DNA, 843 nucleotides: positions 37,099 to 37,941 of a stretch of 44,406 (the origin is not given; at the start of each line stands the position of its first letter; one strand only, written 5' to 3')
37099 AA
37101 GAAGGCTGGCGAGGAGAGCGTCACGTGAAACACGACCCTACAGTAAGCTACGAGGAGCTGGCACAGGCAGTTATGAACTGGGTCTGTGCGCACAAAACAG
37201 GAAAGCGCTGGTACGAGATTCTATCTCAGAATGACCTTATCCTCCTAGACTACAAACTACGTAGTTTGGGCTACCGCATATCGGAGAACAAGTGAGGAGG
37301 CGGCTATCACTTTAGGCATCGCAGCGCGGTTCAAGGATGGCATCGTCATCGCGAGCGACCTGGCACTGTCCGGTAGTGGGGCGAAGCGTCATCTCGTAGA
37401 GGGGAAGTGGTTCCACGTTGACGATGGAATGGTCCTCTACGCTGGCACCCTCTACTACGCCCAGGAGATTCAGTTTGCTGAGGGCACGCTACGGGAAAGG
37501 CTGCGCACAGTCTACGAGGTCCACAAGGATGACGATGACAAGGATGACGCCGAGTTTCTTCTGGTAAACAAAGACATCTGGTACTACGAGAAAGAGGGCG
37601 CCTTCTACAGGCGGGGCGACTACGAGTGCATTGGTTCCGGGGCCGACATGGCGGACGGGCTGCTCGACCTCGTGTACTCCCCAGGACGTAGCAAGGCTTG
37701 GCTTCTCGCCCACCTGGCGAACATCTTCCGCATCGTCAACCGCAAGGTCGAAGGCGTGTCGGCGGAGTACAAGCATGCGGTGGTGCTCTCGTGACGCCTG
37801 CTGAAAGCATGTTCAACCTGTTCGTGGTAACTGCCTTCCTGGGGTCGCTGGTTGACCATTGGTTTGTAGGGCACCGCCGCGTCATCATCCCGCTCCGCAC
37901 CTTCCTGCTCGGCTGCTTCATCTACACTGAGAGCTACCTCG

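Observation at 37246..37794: Phage-encoded HslV/proteasome-beta-like threonine hydrolase lacking a canonical start codon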

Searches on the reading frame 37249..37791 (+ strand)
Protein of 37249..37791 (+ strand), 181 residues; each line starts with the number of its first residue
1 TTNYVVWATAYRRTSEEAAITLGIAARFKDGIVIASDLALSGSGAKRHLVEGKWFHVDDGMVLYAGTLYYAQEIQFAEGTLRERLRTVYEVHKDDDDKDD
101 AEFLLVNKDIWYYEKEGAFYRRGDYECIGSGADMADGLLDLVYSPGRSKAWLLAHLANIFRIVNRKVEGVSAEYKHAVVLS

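Call 4: search_protein_families(library=pfam, proteins=[window:37306-37791:+, window:37249-37791:+], max_evalue=1)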
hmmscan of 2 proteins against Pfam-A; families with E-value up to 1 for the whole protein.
window:37306-37791:+ (162 aa): 1 family
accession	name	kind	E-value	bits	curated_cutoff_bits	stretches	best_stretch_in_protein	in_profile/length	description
PF00227.31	Proteasome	-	0.00029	21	22.4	1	90-145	119-174/189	Proteasome subunit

window:37249-37791:+ (181 aa): 1 family
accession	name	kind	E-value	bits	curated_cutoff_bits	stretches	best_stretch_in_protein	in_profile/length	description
PF00227.31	Proteasome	-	0.0004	20.5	22.4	1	109-164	119-174/189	Proteasome subunit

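Call 5: search_protein_families(library=phrogs, proteins=[window:37306-37791:+], max_evalue=0.01)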
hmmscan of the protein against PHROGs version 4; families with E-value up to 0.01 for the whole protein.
window:37306-37791:+ (162 aa): 1 family
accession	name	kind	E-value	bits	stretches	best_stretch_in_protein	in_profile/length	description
phrog_1040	-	other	3.7e-07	31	1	7-124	19-131/277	peptidase HslV family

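Call 6: search_solved_structures(query=window:37306-37791:+, max_evalue=10, show_alignments=3)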
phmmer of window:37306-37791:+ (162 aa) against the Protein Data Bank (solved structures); distinct sequences matched with E-value up to 10: 31.
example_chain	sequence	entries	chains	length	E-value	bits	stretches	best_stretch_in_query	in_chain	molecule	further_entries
4qv4_K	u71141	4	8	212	0.062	16.6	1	90-125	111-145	Proteasome subunit beta type-5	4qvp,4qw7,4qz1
5cgf_K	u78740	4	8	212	0.08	16.2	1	90-125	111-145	Proteasome subunit beta type-5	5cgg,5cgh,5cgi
4qv8_K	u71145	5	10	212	0.087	16.1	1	90-125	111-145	Proteasome subunit beta type-5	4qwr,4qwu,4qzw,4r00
4qv9_K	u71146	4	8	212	0.087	16.1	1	90-125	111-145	Proteasome subunit beta type-5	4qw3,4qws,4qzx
5cza_K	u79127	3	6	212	0.094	16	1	91-125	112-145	Proteasome subunit beta type-5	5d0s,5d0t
1g0u_K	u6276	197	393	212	0.097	15.9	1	90-125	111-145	PROTEASOME COMPONENT PRE2 | proteasome endopeptidase complex | Proteasome subunit beta type-5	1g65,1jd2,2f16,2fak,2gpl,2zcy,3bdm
4qv5_K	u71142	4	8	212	0.099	15.9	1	90-125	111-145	Proteasome subunit beta type-5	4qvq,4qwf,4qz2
4qv3_K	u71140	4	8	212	0.1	15.9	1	90-125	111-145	Proteasome subunit beta type-5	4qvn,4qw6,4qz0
4qv1_K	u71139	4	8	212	0.11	15.8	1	90-125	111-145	Proteasome subunit beta type-5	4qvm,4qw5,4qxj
4qv7_K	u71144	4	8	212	0.11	15.7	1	90-125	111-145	Proteasome subunit beta type-5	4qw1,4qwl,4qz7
9qaf_K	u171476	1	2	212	0.11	15.7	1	90-125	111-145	Proteasome subunit beta type-5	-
5fgd_K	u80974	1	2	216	0.12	15.6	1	90-125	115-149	Proteasome subunit beta type-5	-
1fnt_L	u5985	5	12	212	0.12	15.6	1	90-125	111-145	PROTEASOME COMPONENT PRE2 | 20S PROTEASOME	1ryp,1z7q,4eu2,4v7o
5d0w_K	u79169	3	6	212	0.13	15.5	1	90-125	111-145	Proteasome subunit beta type-5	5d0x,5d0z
5fgf_K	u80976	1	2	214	0.13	15.5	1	90-125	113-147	Proteasome subunit beta type-5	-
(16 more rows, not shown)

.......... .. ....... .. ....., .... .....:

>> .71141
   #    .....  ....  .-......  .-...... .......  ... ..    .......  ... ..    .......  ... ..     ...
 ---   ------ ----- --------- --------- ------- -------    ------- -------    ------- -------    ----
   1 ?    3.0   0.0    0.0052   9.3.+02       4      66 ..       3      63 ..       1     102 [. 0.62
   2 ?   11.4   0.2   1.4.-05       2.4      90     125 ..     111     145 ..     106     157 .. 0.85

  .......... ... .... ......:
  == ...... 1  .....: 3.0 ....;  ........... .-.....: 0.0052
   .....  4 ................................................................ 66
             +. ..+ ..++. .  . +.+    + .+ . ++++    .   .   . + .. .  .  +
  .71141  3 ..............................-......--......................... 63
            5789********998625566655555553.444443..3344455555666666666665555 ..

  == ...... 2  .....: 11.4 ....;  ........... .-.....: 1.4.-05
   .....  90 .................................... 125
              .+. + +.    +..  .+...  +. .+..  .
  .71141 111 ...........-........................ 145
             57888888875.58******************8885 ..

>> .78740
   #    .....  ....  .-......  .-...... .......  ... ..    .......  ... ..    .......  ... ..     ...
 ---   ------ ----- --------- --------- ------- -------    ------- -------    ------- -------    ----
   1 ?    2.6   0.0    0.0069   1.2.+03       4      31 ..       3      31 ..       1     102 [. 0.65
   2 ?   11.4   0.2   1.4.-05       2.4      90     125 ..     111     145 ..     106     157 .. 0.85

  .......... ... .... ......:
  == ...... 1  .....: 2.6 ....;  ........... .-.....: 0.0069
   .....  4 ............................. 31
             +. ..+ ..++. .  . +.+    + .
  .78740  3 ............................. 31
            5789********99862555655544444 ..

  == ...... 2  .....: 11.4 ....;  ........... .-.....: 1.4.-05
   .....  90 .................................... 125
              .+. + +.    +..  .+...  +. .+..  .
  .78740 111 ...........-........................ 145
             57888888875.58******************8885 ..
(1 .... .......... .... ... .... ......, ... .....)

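Call 8: search_dna_similar(query=window:37306-37791:+, collection=phages, mode=protein, max_rows=40, max_evalue=0.001)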
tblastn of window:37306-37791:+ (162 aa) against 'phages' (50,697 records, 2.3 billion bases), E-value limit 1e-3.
No match.

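Call 9: find_homologous_proteins(query=window:37249-37791:+, max_evalue=0.001)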
Query window:37249-37791:+ (181 aa): 4 proteins with E <= 0.001 among 193 candidates.
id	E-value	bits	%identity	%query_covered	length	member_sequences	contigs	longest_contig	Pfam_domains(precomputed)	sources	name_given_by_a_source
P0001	4.7e-87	309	82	90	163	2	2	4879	-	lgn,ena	-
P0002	3.9e-82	292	78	90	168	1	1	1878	-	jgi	jgi:20S proteasome alpha/beta subunit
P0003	4.6e-74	266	100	67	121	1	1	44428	-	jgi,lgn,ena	-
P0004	1.4e-55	206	61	86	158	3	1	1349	-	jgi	jgi:hypothetical protein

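Call 12: find_encoding_contigs(protein=P0001, flank=5000)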
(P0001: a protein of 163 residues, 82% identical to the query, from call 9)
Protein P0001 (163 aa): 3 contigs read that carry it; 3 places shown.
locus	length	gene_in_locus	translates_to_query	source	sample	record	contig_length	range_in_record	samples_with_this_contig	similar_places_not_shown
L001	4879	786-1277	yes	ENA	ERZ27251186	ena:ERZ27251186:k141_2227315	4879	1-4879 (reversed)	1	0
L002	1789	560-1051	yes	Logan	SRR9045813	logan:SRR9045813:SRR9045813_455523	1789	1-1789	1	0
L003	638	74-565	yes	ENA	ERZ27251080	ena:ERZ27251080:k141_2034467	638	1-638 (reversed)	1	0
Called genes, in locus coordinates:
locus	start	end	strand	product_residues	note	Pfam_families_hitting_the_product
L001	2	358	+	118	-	?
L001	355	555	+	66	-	-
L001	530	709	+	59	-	-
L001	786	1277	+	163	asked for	-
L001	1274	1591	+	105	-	-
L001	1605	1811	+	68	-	-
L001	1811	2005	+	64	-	-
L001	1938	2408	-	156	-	-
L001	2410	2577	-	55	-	-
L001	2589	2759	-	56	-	-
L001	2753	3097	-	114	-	-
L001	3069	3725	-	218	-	PF00089:Trypsin, PF13365:Trypsin_2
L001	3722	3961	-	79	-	-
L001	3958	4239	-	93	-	-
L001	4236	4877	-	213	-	?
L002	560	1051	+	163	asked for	-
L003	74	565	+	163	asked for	-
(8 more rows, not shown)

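Call 13: find_encoding_contigs(protein=P0002, flank=5000)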
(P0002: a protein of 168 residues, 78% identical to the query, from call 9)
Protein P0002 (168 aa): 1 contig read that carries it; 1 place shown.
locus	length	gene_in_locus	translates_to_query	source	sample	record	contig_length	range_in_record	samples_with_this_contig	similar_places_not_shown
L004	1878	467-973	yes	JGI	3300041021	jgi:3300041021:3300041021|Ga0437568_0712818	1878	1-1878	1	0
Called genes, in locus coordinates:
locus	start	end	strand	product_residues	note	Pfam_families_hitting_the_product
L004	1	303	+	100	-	?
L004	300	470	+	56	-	-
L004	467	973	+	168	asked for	-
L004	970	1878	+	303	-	?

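Call 14: find_encoding_contigs(protein=P0004, flank=5000)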
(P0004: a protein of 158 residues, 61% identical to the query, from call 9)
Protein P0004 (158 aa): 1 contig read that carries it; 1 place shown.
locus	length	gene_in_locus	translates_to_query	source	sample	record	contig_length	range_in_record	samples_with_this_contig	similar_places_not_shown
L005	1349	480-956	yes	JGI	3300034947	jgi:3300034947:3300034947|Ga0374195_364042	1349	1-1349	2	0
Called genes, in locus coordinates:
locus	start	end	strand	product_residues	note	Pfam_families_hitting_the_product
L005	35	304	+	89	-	-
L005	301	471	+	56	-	-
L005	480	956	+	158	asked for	-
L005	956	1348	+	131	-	?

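Call 20: find_encoding_contigs(protein=P0003, flank=10000, max_places=10)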
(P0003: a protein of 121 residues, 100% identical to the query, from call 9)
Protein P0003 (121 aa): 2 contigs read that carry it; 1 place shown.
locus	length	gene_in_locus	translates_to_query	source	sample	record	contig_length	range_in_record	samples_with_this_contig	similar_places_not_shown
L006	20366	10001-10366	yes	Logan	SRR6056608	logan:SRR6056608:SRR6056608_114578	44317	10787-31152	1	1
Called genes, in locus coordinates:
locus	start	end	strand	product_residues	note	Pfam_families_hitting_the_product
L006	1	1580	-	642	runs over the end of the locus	PF00476:DNA_pol_A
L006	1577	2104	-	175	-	PF11753:DUF3310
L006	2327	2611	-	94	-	-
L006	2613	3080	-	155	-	PF04404:ERF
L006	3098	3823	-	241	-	PF09588:YqaJ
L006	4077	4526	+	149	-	-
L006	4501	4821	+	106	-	-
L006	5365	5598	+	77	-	-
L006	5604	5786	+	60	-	-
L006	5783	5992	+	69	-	-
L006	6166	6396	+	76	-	-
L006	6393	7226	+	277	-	PF13481:AAA_25 (weak), PF03796:DnaB_C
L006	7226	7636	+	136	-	-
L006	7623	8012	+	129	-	-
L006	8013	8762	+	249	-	-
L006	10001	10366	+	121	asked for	-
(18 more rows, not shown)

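Call 25: find_homologous_proteins(query=A2, max_evalue=0.01)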
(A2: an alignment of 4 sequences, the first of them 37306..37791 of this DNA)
Query A2 (4 sequences) (162 aa, profile of the alignment): 25 proteins with E <= 0.01 among 5333 candidates.
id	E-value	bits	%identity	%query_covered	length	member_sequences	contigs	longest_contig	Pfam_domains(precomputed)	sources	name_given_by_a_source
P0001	2.0e-95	335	82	100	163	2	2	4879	-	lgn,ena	-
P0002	6.9e-95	333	78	100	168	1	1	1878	-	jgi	jgi:20S proteasome alpha/beta subunit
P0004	4.6e-85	301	61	96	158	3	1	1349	-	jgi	jgi:hypothetical protein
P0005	7.3e-76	271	60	99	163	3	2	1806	-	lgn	-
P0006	2.3e-73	263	57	99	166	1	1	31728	-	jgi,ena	-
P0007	6.2e-72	259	58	99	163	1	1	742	-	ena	-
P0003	4.7e-68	246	100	75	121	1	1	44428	-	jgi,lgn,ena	-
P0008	6.6e-68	246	60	96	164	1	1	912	-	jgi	jgi:hypothetical protein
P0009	7.9e-43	164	47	90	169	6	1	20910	PF00227.32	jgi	jgi:20S proteasome alpha/beta subunit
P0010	4.7e-42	162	48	91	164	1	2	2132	PF00227.32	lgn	-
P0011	1.5e-41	160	47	91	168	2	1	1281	PF00227.32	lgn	-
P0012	8.5e-41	157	45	91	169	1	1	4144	PF00227.32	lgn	-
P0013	1.5e-40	157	46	91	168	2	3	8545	PF00227.32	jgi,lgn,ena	-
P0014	2.1e-40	156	47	91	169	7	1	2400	PF00227.32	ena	-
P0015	7.2e-40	154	44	98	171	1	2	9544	PF00227.32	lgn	-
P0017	1.5e-39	153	46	90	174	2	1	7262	PF00227.32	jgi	jgi:20S proteasome alpha/beta subunit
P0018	2.4e-39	153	47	90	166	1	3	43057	-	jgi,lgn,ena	-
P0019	6.2e-39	151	43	90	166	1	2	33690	-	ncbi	-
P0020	1.1e-38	151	43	91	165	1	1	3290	PF00227.32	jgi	jgi:20S proteasome alpha/beta subunit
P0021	5.5e-38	148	44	91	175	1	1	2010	PF00227.32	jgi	jgi:20S proteasome alpha/beta subunit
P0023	5.8e-37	145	45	91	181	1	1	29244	PF00227.32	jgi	jgi:20S proteasome alpha/beta subunit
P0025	6.3e-36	142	43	91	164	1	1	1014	PF00227.32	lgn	-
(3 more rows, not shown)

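Call 31: predict_structure(alignment_id=A3)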
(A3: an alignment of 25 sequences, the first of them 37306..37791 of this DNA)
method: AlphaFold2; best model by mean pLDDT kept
length: 162 residues; sequences in the alignment: 25
mean_pLDDT: 92.6   pTM: 0.88
mean pLDDT of the five models: 92.6, 92.4, 91.8, 90.0, 89.4
residues with pLDDT >= 90: 127; 70-90: 28; 50-70: 7; < 50: 0
segments of 3 or more residues with pLDDT < 50: none
pLDDT, mean of each block of 10 residues (from residue 1): 94 96 74 91 93 94 95 82 95 94 97 97 95 98 95 95 82
secondary structure, 60 per line:
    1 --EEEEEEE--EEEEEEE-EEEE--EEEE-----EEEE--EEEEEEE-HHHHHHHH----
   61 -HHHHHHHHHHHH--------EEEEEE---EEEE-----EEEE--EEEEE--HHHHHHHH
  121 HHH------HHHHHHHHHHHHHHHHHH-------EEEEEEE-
elements in order: E3-9 E12-18 E20-23 E26-29 E35-38 E41-47 H49-56 H62-73 E82-87 E91-94 E100-103 E106-110 H113-123 H130-147 E155-161

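Call 32: search_protein_representatives(alignment_id=A2)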
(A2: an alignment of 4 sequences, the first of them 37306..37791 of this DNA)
Query: 4 sequences, 163 profile positions. Proteins with E-value up to 0.001 (for the whole library): 21; up to 1e-10: 11; up to 1e-30: 6. The best 21 are listed.
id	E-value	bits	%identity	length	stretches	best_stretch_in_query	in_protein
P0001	6.3e-96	335.1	-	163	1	1-163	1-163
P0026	6.4e-42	159.5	-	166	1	1-161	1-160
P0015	2.3e-40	154.4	-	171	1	2-160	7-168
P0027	5.2e-38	146.7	-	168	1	1-160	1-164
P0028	7.3e-37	143.0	-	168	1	1-153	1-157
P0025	2.0e-36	141.6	-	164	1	1-160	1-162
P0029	4.0e-28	114.6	-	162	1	1-160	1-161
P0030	8.7e-24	100.5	-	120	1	49-160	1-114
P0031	3.6e-21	92.0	-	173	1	1-159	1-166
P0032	1.7e-15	73.5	-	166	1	1-144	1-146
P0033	1.3e-11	61.0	-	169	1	1-158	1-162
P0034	8.0e-07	45.3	-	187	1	1-157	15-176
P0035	1.6e-06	44.3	-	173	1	1-153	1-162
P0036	1.5e-05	41.2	-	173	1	1-159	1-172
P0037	2.6e-05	40.4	-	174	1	1-147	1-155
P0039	1.1e-04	38.4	-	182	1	1-151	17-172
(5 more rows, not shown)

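Call 35: fold_search(model_id=the predicted structure, library=pdb)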
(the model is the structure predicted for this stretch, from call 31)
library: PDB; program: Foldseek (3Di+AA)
matches with E <= 10: 1538; with E <= 0.001: 1304
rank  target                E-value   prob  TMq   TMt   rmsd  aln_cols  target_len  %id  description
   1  3unf_H                1.3e-10  1.00  0.76  0.58   4.6       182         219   13  Mouse 20S immunoproteasome in complex with PR-957 (released 2012-02-29)
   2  8ysx_B                2.2e-10  1.00  0.72  0.55   4.6       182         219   14  canine immunoproteasome 20S subunit in complex with compound 2 (released 2024-07-31)
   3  7b12_w                3.4e-10  1.00  0.73  0.56   4.5       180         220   13  HUMAN IMMUNOPROTEASOME 20S PARTICLE IN COMPLEX WITH [2-(3-ethylphenyl)-1-[(2S)-3-phenyl-2-[(pyrazin-2-yl)formamido]pro (released 2021-12-01)
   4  6htb_H                3.8e-10  1.00  0.72  0.55   4.5       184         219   14  Yeast 20S proteasome with human beta2c (S171G) (released 2019-01-30)
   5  8rvo_W                5.1e-10  1.00  0.72  0.57   5.2       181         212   15  Proteasomal late precursor complex from pre1-1, state 1 (released 2024-09-11)
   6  6e5b_K                5.8e-10  1.00  0.71  0.58   4.5       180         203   13  Human Immunoproteasome 20S particle in complex with compound 1 (released 2019-09-11)
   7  3unb_H                6.2e-10  1.00  0.75  0.57   4.5       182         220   14  Mouse constitutive 20S proteasome in complex with PR-957 (released 2012-02-29)
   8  7awe_I                6.2e-10  1.00  0.75  0.56   4.4       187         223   15  HUMAN IMMUNOPROTEASOME 20S PARTICLE IN COMPLEX WITH [(1R)-2-(1-benzofuran-3-yl)-1-{[(1S,2R,4R)-7-oxabicyclo[2.2.1]hept (released 2021-06-09)
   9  8ysx_T                6.6e-10  1.00  0.71  0.61   4.5       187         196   15  canine immunoproteasome 20S subunit in complex with compound 2 (released 2024-07-31)
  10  1iru_I                7.4e-10  1.00  0.73  0.56   4.6       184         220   15  Crystal Structure of the mammalian 20S proteasome at 2.75 A resolution (released 2002-05-22)
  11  6qm7_K                8.4e-10  1.00  0.75  0.61   4.6       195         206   16  Leishmania tarentolae proteasome 20S subunit complexed with GSK3494245 (released 2019-04-17)
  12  8ysx_C                8.9e-10  1.00  0.75  0.62   4.3       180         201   13  canine immunoproteasome 20S subunit in complex with compound 2 (released 2024-07-31)
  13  9bv3_n                8.9e-10  1.00  0.71  0.64   5.9       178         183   17  M1B Midnolin-Proteasome (released 2025-06-11)
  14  6e5b_X                9.4e-10  1.00  0.74  0.62   4.4       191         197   14  Human Immunoproteasome 20S particle in complex with compound 1 (released 2019-09-11)
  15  8g6e_L                1.1e-09  1.00  0.73  0.57   4.4       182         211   16  Structure of the Plasmodium falciparum 20S proteasome complexed with inhibitor TDI-8304 (released 2023-12-20)
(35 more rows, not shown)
